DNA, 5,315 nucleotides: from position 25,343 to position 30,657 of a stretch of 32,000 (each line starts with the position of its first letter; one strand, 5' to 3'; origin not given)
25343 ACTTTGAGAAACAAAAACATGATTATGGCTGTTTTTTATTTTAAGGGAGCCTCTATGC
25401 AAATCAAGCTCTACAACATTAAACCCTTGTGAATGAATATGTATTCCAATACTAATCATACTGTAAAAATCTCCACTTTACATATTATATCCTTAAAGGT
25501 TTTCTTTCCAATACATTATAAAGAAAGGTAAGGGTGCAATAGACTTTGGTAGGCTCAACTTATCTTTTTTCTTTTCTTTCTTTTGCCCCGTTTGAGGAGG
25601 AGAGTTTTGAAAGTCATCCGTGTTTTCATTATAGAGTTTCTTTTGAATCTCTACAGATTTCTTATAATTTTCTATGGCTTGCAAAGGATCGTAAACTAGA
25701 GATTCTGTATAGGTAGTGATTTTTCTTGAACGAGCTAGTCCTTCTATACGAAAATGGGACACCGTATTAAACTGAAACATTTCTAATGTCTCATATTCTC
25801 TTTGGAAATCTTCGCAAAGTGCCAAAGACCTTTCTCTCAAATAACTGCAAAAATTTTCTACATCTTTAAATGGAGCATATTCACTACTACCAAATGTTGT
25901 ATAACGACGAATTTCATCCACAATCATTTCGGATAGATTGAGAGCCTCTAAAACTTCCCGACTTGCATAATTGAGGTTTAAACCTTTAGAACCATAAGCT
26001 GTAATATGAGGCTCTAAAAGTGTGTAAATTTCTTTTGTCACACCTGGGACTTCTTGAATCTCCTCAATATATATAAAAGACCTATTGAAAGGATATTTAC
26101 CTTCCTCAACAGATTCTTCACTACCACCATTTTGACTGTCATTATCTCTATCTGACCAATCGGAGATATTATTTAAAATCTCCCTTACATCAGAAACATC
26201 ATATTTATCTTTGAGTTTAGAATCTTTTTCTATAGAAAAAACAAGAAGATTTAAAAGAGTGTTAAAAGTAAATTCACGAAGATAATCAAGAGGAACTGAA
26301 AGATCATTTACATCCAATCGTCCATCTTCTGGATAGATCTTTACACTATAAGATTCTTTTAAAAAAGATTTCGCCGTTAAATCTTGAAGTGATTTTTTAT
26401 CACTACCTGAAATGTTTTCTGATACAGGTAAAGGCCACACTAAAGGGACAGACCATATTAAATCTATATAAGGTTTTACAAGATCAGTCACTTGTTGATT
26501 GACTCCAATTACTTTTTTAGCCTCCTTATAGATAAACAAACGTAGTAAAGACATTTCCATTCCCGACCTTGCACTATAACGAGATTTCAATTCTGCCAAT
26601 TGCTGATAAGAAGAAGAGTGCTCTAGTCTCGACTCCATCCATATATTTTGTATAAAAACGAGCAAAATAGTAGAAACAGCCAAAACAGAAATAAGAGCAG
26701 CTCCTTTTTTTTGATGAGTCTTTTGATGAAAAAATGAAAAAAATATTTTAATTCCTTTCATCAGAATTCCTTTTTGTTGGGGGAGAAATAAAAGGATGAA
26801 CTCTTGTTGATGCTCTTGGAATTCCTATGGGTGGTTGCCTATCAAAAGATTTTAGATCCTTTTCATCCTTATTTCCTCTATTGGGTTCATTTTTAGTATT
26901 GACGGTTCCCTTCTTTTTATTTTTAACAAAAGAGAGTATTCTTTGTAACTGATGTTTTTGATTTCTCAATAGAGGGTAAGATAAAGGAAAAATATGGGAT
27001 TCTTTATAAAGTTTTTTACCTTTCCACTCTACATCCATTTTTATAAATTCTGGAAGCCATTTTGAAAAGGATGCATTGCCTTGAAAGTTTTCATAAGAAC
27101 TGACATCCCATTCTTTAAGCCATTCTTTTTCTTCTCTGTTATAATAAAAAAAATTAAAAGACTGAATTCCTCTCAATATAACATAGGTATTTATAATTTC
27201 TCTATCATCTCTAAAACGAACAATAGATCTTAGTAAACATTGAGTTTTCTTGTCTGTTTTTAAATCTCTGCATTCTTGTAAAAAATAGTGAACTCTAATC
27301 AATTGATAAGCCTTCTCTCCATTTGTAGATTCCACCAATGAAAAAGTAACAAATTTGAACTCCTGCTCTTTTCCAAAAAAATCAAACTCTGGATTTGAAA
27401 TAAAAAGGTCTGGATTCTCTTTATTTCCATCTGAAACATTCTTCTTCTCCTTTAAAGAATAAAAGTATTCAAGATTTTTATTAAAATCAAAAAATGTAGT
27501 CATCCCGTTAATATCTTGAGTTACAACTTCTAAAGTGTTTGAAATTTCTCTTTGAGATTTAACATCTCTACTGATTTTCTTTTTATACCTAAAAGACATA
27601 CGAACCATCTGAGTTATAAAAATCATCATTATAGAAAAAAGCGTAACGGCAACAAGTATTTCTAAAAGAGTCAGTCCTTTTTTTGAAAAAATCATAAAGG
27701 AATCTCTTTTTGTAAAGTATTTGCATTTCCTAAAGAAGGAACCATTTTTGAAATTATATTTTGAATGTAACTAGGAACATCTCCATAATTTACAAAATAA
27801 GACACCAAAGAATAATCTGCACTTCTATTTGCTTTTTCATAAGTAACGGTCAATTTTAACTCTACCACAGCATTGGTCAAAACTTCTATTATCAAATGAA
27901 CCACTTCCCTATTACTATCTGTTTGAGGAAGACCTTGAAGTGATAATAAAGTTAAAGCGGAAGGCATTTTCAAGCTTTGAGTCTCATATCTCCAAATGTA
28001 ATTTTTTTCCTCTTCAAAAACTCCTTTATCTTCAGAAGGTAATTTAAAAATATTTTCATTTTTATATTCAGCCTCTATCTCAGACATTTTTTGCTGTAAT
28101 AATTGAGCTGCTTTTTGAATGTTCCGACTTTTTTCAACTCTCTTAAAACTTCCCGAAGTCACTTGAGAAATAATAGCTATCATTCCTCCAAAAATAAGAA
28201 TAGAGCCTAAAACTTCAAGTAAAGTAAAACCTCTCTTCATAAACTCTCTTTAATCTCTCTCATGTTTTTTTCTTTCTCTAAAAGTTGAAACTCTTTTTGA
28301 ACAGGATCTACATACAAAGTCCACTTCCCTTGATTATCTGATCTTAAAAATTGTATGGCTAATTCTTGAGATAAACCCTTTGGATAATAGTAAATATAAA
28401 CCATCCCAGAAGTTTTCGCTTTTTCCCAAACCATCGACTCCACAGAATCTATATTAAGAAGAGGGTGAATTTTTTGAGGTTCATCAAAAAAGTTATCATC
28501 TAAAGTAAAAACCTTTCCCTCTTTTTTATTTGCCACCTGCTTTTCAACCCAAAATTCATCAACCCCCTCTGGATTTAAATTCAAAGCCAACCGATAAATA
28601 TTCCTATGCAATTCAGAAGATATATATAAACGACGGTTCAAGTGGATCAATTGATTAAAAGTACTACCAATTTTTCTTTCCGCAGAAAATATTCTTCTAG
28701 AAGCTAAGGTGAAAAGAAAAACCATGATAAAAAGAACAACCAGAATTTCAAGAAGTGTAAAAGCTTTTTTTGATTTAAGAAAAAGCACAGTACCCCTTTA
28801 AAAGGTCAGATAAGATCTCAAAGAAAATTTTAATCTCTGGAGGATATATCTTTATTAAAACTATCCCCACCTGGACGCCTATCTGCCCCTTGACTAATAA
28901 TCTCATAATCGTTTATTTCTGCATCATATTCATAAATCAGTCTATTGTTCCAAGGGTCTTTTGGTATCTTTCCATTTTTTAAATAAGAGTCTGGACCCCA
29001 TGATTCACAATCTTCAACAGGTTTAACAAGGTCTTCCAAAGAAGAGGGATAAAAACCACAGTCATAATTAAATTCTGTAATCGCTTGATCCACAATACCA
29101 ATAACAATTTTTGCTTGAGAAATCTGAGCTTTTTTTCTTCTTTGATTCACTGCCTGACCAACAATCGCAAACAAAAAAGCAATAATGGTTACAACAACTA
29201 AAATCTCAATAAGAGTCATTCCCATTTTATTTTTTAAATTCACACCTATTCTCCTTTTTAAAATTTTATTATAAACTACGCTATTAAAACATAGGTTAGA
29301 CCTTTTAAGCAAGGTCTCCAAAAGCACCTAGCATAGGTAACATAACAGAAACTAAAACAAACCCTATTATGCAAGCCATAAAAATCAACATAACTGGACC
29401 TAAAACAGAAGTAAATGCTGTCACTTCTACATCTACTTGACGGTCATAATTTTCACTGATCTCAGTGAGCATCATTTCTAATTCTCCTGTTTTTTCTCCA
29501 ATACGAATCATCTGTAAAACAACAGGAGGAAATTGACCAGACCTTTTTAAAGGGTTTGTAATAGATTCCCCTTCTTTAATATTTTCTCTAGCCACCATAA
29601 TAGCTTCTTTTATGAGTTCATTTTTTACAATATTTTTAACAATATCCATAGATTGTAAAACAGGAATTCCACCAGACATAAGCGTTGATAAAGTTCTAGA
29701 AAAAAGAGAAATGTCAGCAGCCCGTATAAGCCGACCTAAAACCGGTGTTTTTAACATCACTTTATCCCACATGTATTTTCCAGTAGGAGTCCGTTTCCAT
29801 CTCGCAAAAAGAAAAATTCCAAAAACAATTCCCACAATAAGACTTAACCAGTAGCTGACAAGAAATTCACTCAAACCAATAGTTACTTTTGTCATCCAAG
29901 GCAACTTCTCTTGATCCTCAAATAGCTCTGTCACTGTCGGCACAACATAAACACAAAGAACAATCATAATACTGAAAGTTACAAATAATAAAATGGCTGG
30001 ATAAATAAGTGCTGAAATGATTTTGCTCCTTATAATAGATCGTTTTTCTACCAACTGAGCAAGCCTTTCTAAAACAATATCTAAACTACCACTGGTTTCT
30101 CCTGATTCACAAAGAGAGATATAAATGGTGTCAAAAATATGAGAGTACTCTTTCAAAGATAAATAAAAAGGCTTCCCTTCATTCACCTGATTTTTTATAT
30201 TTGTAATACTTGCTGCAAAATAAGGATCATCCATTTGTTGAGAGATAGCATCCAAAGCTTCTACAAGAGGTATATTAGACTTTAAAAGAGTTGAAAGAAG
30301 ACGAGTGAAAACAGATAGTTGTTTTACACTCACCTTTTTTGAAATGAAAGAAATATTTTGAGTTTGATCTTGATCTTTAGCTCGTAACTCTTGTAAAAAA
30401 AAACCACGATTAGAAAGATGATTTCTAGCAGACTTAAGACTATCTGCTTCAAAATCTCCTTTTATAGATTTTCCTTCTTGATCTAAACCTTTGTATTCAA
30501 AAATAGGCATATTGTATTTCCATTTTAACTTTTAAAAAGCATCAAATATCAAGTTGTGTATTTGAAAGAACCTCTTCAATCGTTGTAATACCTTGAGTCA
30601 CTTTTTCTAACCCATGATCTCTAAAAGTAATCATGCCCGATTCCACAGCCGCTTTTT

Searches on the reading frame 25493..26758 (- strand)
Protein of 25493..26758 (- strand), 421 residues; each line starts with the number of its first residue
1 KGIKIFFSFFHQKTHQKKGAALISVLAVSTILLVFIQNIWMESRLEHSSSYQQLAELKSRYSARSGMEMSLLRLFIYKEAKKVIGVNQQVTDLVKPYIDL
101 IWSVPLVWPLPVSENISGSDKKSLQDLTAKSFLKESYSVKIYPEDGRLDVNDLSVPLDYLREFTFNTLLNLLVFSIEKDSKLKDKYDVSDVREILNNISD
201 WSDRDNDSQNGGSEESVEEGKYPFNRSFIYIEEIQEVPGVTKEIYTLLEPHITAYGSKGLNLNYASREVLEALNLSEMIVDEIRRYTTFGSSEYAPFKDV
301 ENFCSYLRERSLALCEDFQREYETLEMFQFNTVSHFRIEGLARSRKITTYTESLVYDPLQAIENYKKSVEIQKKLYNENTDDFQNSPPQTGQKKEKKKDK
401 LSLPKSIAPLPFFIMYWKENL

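Call 95: search_protein_families(library=pfam, proteins=[window:25493-26758:-], max_evalue=0.001)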
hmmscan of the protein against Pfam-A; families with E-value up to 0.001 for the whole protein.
window:25493-26758:- (421 aa): 1 family
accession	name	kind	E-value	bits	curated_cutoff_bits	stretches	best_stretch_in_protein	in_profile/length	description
PF21687.3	T2SSK_1st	-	1.3e-07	32.8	26.2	1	189-255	35-105/107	Type II secretion system (T2SS), protein K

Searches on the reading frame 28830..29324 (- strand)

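Call 95: search_protein_families(library=pfam, proteins=[window:28830-29324:-], max_evalue=0.001)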
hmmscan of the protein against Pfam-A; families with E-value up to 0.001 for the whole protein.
window:28830-29324:- (164 aa): 2 families
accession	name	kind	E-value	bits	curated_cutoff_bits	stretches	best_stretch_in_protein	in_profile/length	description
PF08334.16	T2SSG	-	7.4e-21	74.7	21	1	60-162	3-107/108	Type II secretion system (T2SS), protein G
PF07963.17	N_methyl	-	0.0001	22.2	21.2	1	35-55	6-26/27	Prokaryotic N-terminal methylation motif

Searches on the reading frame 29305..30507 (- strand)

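Call 95: search_protein_families(library=pfam, proteins=[window:29305-30507:-], max_evalue=0.001)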
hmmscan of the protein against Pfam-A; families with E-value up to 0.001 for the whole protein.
window:29305-30507:- (400 aa): 1 family
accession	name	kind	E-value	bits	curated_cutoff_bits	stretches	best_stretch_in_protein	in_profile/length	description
PF00482.28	T2SSF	-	2.6e-59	199.1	25.2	2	67-190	1-125/125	Type II secretion system (T2SS), protein F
